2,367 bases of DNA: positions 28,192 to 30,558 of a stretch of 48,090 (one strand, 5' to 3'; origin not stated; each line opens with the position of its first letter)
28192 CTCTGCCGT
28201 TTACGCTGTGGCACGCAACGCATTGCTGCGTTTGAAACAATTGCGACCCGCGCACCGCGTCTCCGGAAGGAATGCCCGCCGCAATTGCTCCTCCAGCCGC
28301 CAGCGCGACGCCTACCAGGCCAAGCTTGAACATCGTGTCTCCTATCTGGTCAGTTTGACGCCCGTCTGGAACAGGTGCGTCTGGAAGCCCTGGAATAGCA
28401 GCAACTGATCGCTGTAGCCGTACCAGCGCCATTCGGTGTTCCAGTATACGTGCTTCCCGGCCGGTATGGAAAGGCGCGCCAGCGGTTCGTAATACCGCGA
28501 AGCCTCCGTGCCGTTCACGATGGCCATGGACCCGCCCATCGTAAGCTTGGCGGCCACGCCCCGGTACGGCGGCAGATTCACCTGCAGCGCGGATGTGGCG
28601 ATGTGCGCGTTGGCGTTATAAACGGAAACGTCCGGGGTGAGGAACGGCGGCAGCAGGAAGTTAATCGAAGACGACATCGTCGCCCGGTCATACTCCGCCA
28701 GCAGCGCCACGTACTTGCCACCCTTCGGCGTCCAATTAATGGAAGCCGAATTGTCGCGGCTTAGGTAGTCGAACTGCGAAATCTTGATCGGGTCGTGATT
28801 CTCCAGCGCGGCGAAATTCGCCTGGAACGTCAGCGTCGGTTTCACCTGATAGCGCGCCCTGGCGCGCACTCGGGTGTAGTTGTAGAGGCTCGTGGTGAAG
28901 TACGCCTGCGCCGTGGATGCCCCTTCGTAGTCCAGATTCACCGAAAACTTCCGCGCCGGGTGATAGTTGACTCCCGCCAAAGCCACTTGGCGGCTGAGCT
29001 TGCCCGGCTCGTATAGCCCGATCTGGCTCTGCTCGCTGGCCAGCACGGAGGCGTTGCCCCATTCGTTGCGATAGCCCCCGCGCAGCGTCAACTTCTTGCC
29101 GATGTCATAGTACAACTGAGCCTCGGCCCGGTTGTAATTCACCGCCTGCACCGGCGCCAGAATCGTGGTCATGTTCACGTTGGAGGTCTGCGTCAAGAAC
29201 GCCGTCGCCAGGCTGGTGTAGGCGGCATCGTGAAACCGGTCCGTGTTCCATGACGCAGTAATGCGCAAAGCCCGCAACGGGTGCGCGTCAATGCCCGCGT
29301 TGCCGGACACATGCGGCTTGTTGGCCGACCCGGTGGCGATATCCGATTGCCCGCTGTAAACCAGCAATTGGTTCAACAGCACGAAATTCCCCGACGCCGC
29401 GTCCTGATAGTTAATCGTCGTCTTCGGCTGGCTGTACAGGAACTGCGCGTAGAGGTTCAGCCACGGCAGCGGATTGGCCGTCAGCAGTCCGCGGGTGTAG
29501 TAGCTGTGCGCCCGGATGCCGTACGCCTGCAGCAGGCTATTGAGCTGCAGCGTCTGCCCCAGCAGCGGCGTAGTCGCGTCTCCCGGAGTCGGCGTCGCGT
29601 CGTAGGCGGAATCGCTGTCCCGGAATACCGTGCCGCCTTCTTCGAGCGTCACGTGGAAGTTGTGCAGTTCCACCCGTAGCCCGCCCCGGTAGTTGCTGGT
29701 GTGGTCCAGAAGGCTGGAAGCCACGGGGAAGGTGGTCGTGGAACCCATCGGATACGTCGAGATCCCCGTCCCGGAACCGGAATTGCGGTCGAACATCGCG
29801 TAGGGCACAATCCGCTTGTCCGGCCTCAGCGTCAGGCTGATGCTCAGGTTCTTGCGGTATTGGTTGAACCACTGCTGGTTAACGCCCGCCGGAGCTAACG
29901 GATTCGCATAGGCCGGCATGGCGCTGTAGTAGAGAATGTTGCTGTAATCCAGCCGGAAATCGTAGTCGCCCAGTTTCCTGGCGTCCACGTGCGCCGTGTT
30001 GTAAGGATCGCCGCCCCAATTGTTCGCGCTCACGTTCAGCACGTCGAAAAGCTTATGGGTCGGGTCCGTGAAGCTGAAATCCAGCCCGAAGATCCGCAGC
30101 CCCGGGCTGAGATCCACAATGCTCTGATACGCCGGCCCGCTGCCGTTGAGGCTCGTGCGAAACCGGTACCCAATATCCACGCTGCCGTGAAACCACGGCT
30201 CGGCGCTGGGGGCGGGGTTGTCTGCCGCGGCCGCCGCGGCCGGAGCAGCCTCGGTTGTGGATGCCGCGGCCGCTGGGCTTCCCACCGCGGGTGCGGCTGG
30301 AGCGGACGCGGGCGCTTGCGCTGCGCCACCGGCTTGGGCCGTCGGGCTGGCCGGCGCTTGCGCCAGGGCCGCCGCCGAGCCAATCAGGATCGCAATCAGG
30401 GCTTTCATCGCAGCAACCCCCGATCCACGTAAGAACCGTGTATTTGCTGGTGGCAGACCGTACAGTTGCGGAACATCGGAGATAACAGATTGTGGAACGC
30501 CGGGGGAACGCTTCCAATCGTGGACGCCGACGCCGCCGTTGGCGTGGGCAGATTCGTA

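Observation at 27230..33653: mtrCAB-type porin-cytochrome operon (plus a four-domain cytochrome c) in an acidobacterial-looking genome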

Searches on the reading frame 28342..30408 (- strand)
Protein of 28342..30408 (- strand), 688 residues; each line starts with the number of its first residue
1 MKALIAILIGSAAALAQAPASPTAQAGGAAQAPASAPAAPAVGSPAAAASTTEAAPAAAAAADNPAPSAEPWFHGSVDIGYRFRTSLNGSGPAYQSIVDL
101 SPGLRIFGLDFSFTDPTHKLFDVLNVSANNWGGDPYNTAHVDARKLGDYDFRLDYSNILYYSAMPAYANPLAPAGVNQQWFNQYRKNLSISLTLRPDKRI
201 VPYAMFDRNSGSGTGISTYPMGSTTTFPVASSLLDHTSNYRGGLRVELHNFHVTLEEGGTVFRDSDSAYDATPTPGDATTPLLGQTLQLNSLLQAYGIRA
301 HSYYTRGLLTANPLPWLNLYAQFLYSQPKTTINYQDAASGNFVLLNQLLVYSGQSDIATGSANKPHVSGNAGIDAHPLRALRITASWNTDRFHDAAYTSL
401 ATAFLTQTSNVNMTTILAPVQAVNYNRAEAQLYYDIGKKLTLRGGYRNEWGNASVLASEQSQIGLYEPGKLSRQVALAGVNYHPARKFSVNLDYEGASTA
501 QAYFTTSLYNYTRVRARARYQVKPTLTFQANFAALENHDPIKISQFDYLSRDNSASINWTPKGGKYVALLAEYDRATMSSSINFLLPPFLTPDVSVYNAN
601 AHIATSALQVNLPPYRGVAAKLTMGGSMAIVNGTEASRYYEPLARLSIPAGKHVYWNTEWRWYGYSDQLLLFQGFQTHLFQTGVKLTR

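Call 4: search_protein_families(library=ncbifam, proteins=[window:28342-30408:-], max_evalue=0.1)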
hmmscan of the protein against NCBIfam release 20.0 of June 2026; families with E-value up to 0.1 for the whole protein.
window:28342-30408:- (688 aa): 0 families

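Call 5: search_protein_families(library=pfam, proteins=[window:28342-30408:-], max_evalue=0.1)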
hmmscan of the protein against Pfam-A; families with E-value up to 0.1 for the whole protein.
window:28342-30408:- (688 aa): 1 family
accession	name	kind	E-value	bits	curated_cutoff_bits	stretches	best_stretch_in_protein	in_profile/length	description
PF12200.13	DUF3597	-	0.077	14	29.8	0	30-115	13-87/127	Domain of unknown function (DUF3597)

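Call 6: search_solved_structures(query=window:28342-30408:-, max_evalue=10, show_alignments=1)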
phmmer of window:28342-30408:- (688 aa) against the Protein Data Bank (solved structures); distinct sequences matched with E-value up to 10: 4.
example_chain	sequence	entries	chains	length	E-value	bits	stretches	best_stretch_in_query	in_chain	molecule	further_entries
4xxw_B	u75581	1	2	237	0.83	11.3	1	506-595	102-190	Protocadherin-15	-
4apx_B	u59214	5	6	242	0.87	11.3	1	506-595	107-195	PROTOCADHERIN-15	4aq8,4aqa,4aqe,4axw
6n22_A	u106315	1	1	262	1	11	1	506-595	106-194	Protocadherin-15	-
6zbc_A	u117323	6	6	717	8.6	8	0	11-87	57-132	Merozoite surface antigens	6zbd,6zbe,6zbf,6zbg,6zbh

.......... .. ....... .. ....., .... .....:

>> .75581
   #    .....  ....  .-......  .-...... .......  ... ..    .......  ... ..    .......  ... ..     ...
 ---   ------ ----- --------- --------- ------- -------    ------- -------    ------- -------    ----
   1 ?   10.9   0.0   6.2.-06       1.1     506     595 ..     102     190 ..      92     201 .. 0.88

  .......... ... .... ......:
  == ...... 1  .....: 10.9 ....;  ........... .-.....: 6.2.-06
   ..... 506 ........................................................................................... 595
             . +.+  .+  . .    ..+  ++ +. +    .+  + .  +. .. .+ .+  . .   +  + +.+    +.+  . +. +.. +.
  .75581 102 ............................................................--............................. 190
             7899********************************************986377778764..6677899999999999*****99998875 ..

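Call 9: search_protein_families(library=pfam, proteins=[window:28342-30408:-], max_evalue=10)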
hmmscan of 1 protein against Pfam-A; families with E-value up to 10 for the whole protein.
window:28342-30408:- (688 aa): 4 families
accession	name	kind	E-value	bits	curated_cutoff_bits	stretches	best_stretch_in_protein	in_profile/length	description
PF12200.13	DUF3597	-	0.077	14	29.8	1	30-115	13-87/127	Domain of unknown function (DUF3597)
PF24141.1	LRR_ComC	-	0.18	11.9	27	1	540-622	209-261/288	EGF-like domain-containing protein ComC LRR domain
PF10677.15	DUF2490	-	0.28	11.3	29.8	1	420-453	146-179/186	Protein of unknown function (DUF2490)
PF06679.17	DUF1180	-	8.8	7.2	27.7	0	4-70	10-74/167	Membrane protein FAM174-like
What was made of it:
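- There is no plug domain and no TonB box family hit (call 9).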

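Call 10: find_homologous_proteins(query=window:28342-30408:-, max_evalue=0.001)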
Query window:28342-30408:- (688 aa): 486 proteins with E <= 0.001 among 8000 candidates; the best 120 are listed.
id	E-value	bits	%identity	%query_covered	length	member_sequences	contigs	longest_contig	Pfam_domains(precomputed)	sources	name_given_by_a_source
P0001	0.0e+0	1552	100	100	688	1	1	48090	-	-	-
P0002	0.0e+0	1182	79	90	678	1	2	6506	-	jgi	-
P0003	0.0e+0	1173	78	90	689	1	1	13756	-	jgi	jgi:hypothetical protein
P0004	0.0e+0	1094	69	100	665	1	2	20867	-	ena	-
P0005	0.0e+0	1091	69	100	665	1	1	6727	-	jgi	jgi:hypothetical protein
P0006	0.0e+0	1087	73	90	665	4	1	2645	-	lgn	-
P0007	0.0e+0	1081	73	92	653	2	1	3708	-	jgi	jgi:hypothetical protein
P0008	0.0e+0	1066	72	93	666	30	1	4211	-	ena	-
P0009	4.4e-298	1009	66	95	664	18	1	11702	-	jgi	jgi:hypothetical protein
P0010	3.3e-293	992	73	86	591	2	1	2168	-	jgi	jgi:hypothetical protein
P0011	1.2e-284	964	65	90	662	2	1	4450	-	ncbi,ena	-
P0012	9.2e-263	892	58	100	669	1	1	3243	-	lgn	-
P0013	1.0e-262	892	71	80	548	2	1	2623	-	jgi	jgi:hypothetical protein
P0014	5.7e-253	860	57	100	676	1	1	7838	-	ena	-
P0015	4.3e-241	820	55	96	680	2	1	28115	-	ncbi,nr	ncbi:MAG: hypothetical protein LAQ30_03995 [Acidobacteriia bacterium]|nr:hypothetical protein [Terri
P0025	2.0e-227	775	54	90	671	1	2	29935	PF11854.15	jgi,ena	jgi:hypothetical protein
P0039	1.5e-220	752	50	100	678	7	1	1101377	PF11854.15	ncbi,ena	-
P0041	9.5e-220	750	49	100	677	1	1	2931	PF11854.15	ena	-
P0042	1.6e-219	749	49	100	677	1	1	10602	PF11854.15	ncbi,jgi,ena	ncbi:MAG: MtrB/PioB family outer membrane beta-barrel protein [Bryobacteraceae bacterium]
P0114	8.0e-209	714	48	100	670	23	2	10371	PF11854.15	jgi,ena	jgi:hypothetical protein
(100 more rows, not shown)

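Call 12: search_solved_structures(query=A1, max_evalue=10, show_alignments=1)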
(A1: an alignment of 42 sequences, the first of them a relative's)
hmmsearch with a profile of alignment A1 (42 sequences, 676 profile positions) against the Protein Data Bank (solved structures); distinct sequences matched with E-value up to 10: 2.
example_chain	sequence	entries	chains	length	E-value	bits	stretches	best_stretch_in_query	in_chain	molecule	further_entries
1m4y_A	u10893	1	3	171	0.36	12.1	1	81-128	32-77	ATP-dependent protease hslV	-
28jw_S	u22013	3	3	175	0.4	12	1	13-89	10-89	Large ribosomal subunit protein uL22c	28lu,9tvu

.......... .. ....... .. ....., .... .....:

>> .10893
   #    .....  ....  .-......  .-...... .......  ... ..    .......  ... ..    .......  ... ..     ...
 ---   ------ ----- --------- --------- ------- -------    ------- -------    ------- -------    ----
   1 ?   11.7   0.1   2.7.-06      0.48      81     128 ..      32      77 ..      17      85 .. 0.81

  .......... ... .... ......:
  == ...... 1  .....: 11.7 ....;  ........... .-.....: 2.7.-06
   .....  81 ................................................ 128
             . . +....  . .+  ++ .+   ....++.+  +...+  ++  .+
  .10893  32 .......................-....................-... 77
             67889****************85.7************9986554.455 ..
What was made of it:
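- On MtrB/PioB family outer-membrane protein (TIGR03509 / PF11854): A 42-sequence profile finds no MtrB in the PDB (call 12).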

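Call 13: search_protein_families(library=pfam, alignment_id=A1, max_evalue=1)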
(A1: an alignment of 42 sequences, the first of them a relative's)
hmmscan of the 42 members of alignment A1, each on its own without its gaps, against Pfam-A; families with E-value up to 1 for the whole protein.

A. member 1, P0001 (688 aa): 3 families
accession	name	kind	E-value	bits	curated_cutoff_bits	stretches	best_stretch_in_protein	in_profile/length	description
PF12200.13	DUF3597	-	0.077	14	29.8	1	30-115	13-87/127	Domain of unknown function (DUF3597)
PF24141.1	LRR_ComC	-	0.18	11.9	27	1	540-622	209-261/288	EGF-like domain-containing protein ComC LRR domain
PF10677.15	DUF2490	-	0.28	11.3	29.8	0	420-453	146-179/186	Protein of unknown function (DUF2490)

B. families by the number of members that match (of 42 scanned): 17 families
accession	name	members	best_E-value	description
PF11854.14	MtrB_PioB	15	1.8e-08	Putative outer membrane beta-barrel porin, MtrB/PioB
PF22036.2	MoaF_like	2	0.0003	MoaF-like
PF21827.1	New_glue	2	0.0094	New glue protein family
PF04357.19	TamB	2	0.051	TamB, inner membrane protein subunit of TAM complex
PF12200.13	DUF3597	2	0.077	Domain of unknown function (DUF3597)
PF06679.17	DUF1180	2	0.26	Membrane protein FAM174-like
PF22602.2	NXF_NTF2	1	0.018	Nuclear RNA export factor, NTF2 domain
PF04625.18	DEC-1_N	1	0.086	DEC-1 protein, N-terminal region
PF20841.2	NtrZ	1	0.1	NtrZ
PF05297.16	Herpes_LMP1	1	0.15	Herpesvirus latent membrane protein 1 (LMP1)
PF24141.1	LRR_ComC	1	0.18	EGF-like domain-containing protein ComC LRR domain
PF25312.1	Allergen_Asp_f_4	1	0.19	Allergen Asp f 4-like domain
PF07443.18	HARP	1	0.2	HepA-related protein (HARP)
PF10677.15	DUF2490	1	0.28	Protein of unknown function (DUF2490)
PF08612.16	Med20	1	0.28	TATA-binding related factor (TRF) of subunit 20 of Mediator complex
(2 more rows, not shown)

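Call 28: find_encoding_contigs(protein=P0001, flank=10000, max_places=3)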
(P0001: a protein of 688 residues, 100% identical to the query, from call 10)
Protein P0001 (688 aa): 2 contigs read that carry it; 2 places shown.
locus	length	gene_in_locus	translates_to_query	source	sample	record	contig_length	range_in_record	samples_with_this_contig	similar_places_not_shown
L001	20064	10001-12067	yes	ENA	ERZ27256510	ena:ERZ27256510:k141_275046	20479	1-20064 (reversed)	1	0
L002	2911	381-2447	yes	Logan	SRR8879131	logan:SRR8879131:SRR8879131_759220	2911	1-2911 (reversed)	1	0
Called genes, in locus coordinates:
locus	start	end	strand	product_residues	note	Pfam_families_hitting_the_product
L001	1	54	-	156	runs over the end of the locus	?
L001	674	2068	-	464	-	PF00672:HAMP (weak), PF00512:HisKA, PF02518:HATPase_c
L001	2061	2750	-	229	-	PF00072:Response_reg, PF00486:Trans_reg_C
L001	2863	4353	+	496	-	PF13180:PDZ_2 (weak), PF00595:PDZ, PF17820:PDZ_6, PF03572:Peptidase_S41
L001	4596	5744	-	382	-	PF02746:MR_MLE_N, PF13378:MR_MLE_C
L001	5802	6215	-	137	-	PF00903:Glyoxalase, PF06983:3-dmu-9_3-mt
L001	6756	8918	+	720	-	PF14522:Cytochrome_C7 (faint), PF22113:Mtrc-MtrF_II-IV_dom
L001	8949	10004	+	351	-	PF22113:Mtrc-MtrF_II-IV_dom (faint), PF14537:Cytochrom_c3_2 (faint), PF14522:Cytochrome_C7 (faint), PF09699:Paired_CXXCH_1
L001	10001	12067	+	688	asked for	-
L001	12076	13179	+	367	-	PF14495:Cytochrom_C550 (faint), PF14522:Cytochrome_C7 (faint), PF00034:Cytochrom_C, PF09699:Paired_CXXCH_1 (faint), PF00034:Cytochrom_C (weak), PF13442:Cytochrome_CBB3 (weak), PF00034:Cytochrom_C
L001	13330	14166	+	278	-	PF01925:TauE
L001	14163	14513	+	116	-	PF07843:DUF1634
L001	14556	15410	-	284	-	PF10370:Rv2993c-like_N, PF01557:FAA_hydrolase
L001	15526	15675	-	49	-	-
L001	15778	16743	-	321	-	PF02636:Methyltransf_28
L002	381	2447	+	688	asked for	-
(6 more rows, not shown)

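Call 29: find_encoding_contigs(protein=P0039, flank=10000, max_places=3)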
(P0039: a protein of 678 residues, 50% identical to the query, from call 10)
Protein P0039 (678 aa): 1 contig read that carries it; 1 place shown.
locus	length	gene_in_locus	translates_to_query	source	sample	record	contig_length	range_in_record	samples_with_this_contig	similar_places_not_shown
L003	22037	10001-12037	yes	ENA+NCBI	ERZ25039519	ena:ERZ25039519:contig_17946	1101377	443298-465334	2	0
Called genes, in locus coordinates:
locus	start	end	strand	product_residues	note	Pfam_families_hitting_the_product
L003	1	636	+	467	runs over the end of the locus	PF00456:Transketolase_N, PF00676:E1_dh (faint), PF13292:DXP_synthase_N (weak)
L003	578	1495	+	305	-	PF02779:Transket_pyr, PF22613:Transketolase_C_1 (weak)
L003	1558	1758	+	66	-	PF07927:HicA_toxin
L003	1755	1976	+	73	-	PF15919:HicB_lk_antitox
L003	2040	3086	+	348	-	-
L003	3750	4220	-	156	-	-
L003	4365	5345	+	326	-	PF07730:HisKA_3, PF02518:HATPase_c, PF13581:HATPase_c_2 (weak)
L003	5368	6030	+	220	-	PF00072:Response_reg, PF08281:Sigma70_r4_2 (weak), PF00196:GerE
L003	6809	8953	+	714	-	PF09699:Paired_CXXCH_1 (faint), PF14537:Cytochrom_c3_2 (faint), PF22113:Mtrc-MtrF_II-IV_dom, PF14522:Cytochrome_C7 (weak), PF22113:Mtrc-MtrF_II-IV_dom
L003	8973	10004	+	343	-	PF22113:Mtrc-MtrF_II-IV_dom (faint), PF14522:Cytochrome_C7 (faint), PF14537:Cytochrom_c3_2 (faint), PF22678:Cytochrom_c_NrfB-like (faint), PF09699:Paired_CXXCH_1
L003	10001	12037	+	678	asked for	PF11854:MtrB_PioB (faint)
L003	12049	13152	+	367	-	PF14522:Cytochrome_C7 (faint), PF00034:Cytochrom_C, PF09699:Paired_CXXCH_1 (faint), PF00034:Cytochrom_C (weak), PF13442:Cytochrome_CBB3 (weak), PF00034:Cytochrom_C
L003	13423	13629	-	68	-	PF24113:DUF7387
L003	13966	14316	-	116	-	PF02452:PemK_toxin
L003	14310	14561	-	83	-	-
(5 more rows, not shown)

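Call 30: predict_structure(alignment_id=A1)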
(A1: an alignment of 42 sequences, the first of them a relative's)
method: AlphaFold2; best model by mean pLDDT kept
length: 688 residues; sequences in the alignment: 42
mean_pLDDT: 73.1   pTM: 0.62
mean pLDDT of the five models: 73.1, 69.6, 69.1, 67.7, 59.9
residues with pLDDT >= 90: 216; 70-90: 226; 50-70: 100; < 50: 146
segments of 3 or more residues with pLDDT < 50: 14-68, 131-133, 164-179, 218-227, 271-283, 285-287, 339-361, 396-418
pLDDT, mean of each block of 10 residues (from residue 1): 63 41 29 29 29 27 40 87 81 69 84 87 85 63 88 86 48 41 81 86 91 61 44 83 88 92 74 45 47 67 91 93 86 59 40 38 75 94 95 57 37 39 88 94 96 74 73 94 94 93 69 95 93 86 70 94 83 92 71 82 92 84 90 82 88 89 75 75 90
secondary structure, 60 per line:
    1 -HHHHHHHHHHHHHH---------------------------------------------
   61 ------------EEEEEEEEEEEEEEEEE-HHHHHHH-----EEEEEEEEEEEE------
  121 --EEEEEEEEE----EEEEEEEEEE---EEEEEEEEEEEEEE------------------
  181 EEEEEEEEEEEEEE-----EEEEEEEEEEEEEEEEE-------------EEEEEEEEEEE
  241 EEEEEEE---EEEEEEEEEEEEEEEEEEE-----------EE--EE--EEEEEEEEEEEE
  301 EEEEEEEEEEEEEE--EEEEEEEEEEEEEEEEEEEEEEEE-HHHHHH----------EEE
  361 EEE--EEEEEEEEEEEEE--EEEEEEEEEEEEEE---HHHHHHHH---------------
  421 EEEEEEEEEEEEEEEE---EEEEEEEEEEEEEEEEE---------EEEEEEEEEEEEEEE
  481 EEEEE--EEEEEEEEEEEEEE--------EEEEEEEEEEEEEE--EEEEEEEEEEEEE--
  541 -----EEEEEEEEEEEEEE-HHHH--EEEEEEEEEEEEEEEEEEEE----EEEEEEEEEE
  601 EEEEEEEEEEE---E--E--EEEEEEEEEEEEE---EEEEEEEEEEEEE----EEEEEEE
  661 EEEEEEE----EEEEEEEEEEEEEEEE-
elements in order (helices of 4 or more, strands of 3 or more residues): H2-15 E73-89 H91-97 E103-114 E123-131 E136-145 E149-162 E181-194 E200-216 E230-247 E251-269 E289-314 E317-340 H342-347 E358-363 E366-378 E381-394 H398-405 E421-436 E440-456 E466-485 E488-501 E510-523 E526-538 E546-559 H561-564 E567-586 E591-611 E621-633 E637-649 E654-667 E672-687
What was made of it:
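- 28342..30408 (-): Divergent mtrB-like outer-membrane beta-barrel, 688 aa. It has a signal peptide, a disordered Ala/Pro-rich N-terminal segment of about 55 aa, no Cys, and a model with about 26 strands. The AlphaFold model has pLDDT 73 and 27 strand segments (call 30).
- On MtrB/PioB family outer-membrane protein (TIGR03509 / PF11854): The AlphaFold model has 27 strand segments and pLDDT 73 (call 30).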

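Call 33: fold_search(model_id=the predicted structure, library=pdb)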
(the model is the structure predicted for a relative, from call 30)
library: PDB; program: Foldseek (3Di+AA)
matches with E <= 10: 732; with E <= 0.001: 162
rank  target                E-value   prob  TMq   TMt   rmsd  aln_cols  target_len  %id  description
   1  6r2q_B                1.2e-14  1.00  0.62  0.66   7.4       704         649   12  Structure of the Mtr complex (released 2020-04-22)
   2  5fok_B                2.8e-08  1.00  0.36  0.37  15.3       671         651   10  Crystal structure of the siderophore receptor PiuA from Pseudomonas aeruginosa (released 2016-05-11)
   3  5fok_A                2.9e-08  1.00  0.36  0.38  15.3       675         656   10  Crystal structure of the siderophore receptor PiuA from Pseudomonas aeruginosa (released 2016-05-11)
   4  5fp1                  4.3e-08  1.00  0.39  0.39  11.7       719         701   10  Crystal structure of the siderophore receptor PiuA from Acinetobacter baumannii (released 2016-05-11)
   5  5nec_A                4.9e-08  1.00  0.34  0.36  15.7       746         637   10  Crystal structure of the siderophore receptor PiuD from Pseudomonas aeruginosa (released 2018-02-07)
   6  9a3c_MODEL_1_A        6.8e-08  1.00  0.39  0.36  11.6       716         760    9  Model of E. coli Fiu by in-cell photo-crosslinking MS and deep learning (released 2023-02-24)
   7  5nec_B                6.8e-08  1.00  0.35  0.36  14.4       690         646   10  Crystal structure of the siderophore receptor PiuD from Pseudomonas aeruginosa (released 2018-02-07)
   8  9c4o                  8.6e-08  1.00  0.41  0.42  10.1       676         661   11  Cryo-EM structure of PqqU with ligand PQQ (released 2024-06-19)
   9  6bpn                  1.7e-07  1.00  0.34  0.35  16.1       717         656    8  The crystal structure of the Ferric-Catecholate import receptor Fiu from E. coli K12: Open form (C2221) (released 2018-11-28)
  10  6slj_A                2.6e-07  1.00  0.42  0.33  17.9       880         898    9  Structure of the RagAB peptide transporter (released 2020-05-20)
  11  5mzs                  2.9e-07  1.00  0.40  0.39  10.5       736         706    8  Crystal structure of the ferric enterobactin receptor (PfeA) mutant (R480A_Q482A) from Pseudomonas aeruginosa (released 2018-02-14)
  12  1fep                  5.8e-07  1.00  0.42  0.43  10.4       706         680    9  FERRIC ENTEROBACTIN RECEPTOR (released 1999-01-13)
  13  8s34_A                9.3e-07  1.00  0.36  0.36  16.9       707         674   11  Ferric-mycobactin receptor (FemA) in complex with aeruginic acid (released 2025-02-26)
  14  9ex3_A                1.1e-06  1.00  0.41  0.42  13.8       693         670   10  Ferric-mycobactin receptor (FemA) in complex with dihydroaeruginoic acid (released 2025-02-26)
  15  6sln_A                1.1e-06  1.00  0.42  0.33  18.2       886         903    8  Structure of the RagAB peptide transporter (released 2020-05-20)
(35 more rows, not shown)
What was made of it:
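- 28342..30408 (-): The top Foldseek match is 6R2Q_B (MtrB), E 1.2e-14, TM 0.62/0.66, against about 0.4 for TonB-dependent receptors (call 33).
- On MtrB/PioB family outer-membrane protein (TIGR03509 / PF11854): The top Foldseek match is 6R2Q_B, E 1.2e-14, TM 0.62/0.66; the next matches are 22-strand TonB-dependent receptors at TM about 0.4 (call 33).
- The barrel model's top structural match is MtrB, with a wide margin (calls 30, 33). The structural top hit is MtrB, with TM 0.62/0.66 against about 0.4 for 22-strand receptors (call 33).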
